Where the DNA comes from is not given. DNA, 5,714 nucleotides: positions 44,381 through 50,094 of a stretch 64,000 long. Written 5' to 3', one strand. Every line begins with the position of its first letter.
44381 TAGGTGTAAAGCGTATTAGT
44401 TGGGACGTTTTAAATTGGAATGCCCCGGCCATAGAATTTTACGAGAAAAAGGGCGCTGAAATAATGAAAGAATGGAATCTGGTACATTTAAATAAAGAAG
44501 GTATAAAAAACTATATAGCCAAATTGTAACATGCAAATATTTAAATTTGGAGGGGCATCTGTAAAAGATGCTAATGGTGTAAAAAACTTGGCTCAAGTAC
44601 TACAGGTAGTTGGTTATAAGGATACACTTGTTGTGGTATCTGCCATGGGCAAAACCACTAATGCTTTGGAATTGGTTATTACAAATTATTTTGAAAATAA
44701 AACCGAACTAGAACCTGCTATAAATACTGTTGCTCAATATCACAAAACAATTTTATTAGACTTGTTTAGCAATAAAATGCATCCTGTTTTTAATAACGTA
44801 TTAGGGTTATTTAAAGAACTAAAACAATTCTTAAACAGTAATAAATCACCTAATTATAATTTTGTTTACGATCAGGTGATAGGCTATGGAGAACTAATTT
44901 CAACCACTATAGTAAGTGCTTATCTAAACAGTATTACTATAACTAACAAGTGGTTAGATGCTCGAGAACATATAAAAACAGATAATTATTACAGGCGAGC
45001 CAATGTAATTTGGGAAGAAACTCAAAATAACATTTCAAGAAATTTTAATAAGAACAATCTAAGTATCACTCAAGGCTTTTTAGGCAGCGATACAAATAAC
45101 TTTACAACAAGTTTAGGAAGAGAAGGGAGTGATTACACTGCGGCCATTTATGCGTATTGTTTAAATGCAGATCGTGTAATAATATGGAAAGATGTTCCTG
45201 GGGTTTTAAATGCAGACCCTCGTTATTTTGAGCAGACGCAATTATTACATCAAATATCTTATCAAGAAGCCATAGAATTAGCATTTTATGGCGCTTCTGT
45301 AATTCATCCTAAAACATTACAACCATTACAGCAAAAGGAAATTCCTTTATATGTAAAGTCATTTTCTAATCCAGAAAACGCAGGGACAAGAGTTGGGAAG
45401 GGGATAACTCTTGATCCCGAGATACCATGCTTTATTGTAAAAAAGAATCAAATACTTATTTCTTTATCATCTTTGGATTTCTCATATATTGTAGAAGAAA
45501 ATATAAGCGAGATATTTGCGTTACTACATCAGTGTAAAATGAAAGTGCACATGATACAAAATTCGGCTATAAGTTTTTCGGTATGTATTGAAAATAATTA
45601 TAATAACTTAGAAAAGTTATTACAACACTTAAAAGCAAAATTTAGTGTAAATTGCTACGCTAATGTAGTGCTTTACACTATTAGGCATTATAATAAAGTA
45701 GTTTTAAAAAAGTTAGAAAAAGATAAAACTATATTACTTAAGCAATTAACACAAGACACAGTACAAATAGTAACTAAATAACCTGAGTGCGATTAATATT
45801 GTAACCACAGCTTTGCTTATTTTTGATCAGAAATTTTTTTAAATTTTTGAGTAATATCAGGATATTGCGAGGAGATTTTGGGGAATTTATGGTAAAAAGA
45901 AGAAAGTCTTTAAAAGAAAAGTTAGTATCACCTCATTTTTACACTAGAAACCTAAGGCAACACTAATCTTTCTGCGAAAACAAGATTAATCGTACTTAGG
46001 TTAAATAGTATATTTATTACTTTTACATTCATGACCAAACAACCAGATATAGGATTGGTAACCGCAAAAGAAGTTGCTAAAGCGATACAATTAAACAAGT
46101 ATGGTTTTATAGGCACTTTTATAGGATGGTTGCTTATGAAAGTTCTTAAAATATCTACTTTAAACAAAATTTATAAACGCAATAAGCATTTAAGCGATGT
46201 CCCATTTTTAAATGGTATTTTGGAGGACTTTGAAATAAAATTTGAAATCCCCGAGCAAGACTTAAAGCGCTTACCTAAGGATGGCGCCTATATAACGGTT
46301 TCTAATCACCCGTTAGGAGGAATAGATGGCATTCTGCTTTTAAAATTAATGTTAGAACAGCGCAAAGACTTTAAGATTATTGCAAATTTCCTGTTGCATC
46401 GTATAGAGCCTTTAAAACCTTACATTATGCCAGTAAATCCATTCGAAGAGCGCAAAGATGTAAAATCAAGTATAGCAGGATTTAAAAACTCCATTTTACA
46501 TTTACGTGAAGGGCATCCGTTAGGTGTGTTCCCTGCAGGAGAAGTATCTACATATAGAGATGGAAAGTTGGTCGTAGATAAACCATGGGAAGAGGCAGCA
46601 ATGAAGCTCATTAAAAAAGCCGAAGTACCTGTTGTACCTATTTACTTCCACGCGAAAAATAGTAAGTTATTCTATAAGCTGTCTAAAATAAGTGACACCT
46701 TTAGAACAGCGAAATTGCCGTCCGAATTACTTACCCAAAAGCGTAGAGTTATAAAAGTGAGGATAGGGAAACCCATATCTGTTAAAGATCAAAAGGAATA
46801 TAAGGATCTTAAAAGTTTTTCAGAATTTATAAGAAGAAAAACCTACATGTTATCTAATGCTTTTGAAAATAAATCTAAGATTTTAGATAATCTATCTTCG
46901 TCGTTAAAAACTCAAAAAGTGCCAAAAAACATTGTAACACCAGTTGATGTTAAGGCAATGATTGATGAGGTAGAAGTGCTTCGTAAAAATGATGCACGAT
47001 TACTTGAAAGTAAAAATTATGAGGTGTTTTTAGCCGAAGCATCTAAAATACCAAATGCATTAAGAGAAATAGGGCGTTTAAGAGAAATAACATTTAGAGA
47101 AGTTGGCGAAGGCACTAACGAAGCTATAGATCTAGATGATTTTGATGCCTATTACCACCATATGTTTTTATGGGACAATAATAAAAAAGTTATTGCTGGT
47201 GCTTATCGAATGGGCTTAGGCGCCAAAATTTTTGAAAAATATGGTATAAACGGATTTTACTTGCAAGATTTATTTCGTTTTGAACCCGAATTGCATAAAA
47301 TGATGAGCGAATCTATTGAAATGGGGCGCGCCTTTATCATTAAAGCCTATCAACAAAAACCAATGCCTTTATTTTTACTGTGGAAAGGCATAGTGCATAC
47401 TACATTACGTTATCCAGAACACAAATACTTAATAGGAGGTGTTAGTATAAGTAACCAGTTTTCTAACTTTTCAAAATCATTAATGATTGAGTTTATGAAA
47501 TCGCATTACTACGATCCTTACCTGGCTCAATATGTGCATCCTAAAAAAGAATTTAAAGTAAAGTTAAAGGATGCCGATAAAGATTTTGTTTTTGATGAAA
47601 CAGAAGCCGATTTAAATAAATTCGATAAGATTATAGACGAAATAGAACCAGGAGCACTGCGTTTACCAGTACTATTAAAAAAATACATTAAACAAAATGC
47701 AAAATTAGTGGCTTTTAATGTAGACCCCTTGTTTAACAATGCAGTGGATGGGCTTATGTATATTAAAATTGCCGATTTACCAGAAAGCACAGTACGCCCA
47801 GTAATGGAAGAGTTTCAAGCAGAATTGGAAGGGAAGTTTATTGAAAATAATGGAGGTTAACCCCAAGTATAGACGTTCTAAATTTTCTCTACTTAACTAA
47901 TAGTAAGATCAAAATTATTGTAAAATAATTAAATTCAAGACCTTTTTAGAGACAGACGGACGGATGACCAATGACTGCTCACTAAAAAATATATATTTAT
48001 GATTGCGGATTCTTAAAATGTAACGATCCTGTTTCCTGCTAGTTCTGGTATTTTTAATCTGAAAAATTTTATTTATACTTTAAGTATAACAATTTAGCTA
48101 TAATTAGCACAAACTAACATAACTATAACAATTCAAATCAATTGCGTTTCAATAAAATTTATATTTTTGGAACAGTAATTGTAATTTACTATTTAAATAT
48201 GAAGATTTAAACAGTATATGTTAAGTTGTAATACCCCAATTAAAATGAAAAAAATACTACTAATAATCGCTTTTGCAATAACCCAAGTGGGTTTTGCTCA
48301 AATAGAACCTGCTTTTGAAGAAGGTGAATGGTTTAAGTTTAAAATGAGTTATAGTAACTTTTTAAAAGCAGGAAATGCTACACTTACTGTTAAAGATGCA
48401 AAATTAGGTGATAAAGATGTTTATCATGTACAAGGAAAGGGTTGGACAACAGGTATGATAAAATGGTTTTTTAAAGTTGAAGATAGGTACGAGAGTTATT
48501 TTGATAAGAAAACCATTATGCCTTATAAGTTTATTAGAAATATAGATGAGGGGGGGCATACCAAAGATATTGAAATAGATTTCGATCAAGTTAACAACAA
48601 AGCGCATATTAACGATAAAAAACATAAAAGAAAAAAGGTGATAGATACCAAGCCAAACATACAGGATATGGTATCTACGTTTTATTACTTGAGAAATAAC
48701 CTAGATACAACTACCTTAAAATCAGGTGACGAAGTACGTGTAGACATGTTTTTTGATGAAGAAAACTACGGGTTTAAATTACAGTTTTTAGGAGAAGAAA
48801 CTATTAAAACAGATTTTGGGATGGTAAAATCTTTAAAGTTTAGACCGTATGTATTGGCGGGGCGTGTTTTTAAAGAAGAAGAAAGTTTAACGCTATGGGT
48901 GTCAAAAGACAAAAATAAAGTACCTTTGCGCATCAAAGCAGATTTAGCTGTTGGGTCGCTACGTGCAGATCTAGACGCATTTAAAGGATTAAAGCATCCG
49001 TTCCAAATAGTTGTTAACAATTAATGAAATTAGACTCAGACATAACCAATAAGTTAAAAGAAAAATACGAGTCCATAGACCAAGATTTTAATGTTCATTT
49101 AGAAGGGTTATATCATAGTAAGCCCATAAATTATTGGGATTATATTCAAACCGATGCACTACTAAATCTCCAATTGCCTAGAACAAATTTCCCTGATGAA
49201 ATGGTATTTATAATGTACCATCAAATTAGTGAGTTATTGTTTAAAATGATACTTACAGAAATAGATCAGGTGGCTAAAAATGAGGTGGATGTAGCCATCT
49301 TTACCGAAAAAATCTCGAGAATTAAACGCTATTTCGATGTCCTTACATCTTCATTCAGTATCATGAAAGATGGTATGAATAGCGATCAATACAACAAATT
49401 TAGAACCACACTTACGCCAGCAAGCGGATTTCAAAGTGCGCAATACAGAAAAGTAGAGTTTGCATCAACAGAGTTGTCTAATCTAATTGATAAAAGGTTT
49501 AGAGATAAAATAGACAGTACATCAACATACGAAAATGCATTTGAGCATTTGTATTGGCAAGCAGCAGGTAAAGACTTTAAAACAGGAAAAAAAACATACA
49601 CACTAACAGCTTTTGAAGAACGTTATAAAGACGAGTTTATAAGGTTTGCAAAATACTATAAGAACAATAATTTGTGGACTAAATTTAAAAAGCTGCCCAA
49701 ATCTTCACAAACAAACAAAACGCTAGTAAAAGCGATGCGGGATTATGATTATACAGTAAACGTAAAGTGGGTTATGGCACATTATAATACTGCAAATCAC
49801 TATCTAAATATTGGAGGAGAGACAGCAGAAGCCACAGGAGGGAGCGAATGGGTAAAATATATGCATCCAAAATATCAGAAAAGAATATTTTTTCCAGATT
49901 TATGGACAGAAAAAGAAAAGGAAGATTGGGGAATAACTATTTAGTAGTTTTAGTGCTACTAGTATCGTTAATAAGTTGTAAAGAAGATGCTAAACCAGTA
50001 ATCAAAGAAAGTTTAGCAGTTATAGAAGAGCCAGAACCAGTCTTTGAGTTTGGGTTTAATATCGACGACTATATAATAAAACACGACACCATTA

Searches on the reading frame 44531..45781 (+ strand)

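Call 19: search_protein_families(library=pfam, proteins=[window:44531-45781:+], max_evalue=0.001)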
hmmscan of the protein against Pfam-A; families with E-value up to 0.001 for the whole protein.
window:44531-45781:+ (416 aa): 1 family
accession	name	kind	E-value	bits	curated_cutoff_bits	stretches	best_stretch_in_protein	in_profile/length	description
PF00696.33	AA_kinase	-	1.8e-43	149.4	24.9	1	3-277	4-234/234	Amino acid kinase family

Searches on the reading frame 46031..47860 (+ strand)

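Call 19: search_protein_families(library=pfam, proteins=[window:46031-47860:+], max_evalue=0.001)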
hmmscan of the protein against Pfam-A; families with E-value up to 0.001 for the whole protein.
window:46031-47860:+ (609 aa): 3 families
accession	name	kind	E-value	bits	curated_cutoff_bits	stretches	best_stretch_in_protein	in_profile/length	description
PF19576.4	Acyltransf_2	-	1.9e-31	109.4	27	1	29-279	17-264/266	Acyltransferase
PF13444.12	Acetyltransf_5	-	5.6e-24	85.2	22.4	1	350-451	1-102/102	Acetyltransferase (GNAT) domain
PF01553.26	Acyltransferase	-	1.1e-09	38.6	23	1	77-206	6-131/132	Acyltransferase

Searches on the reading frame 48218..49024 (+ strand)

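Call 19: search_protein_families(library=pfam, proteins=[window:48218-49024:+], max_evalue=0.001)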
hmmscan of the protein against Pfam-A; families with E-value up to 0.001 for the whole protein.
window:48218-49024:+ (268 aa): 1 family
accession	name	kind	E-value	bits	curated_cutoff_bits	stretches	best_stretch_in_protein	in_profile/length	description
PF11306.15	DUF3108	-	4.6e-56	190.4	26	1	40-253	1-209/209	Protein of unknown function (DUF3108)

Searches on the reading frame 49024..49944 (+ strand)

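Call 19: search_protein_families(library=pfam, proteins=[window:49024-49944:+], max_evalue=0.001)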
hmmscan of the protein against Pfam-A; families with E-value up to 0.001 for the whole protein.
window:49024-49944:+ (306 aa): 1 family
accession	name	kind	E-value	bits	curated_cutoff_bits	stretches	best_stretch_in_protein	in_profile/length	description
PF03301.18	Trp_dioxygenase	-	4.7e-26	92.4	34.9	1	35-257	15-234/346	Tryptophan 2,3-dioxygenase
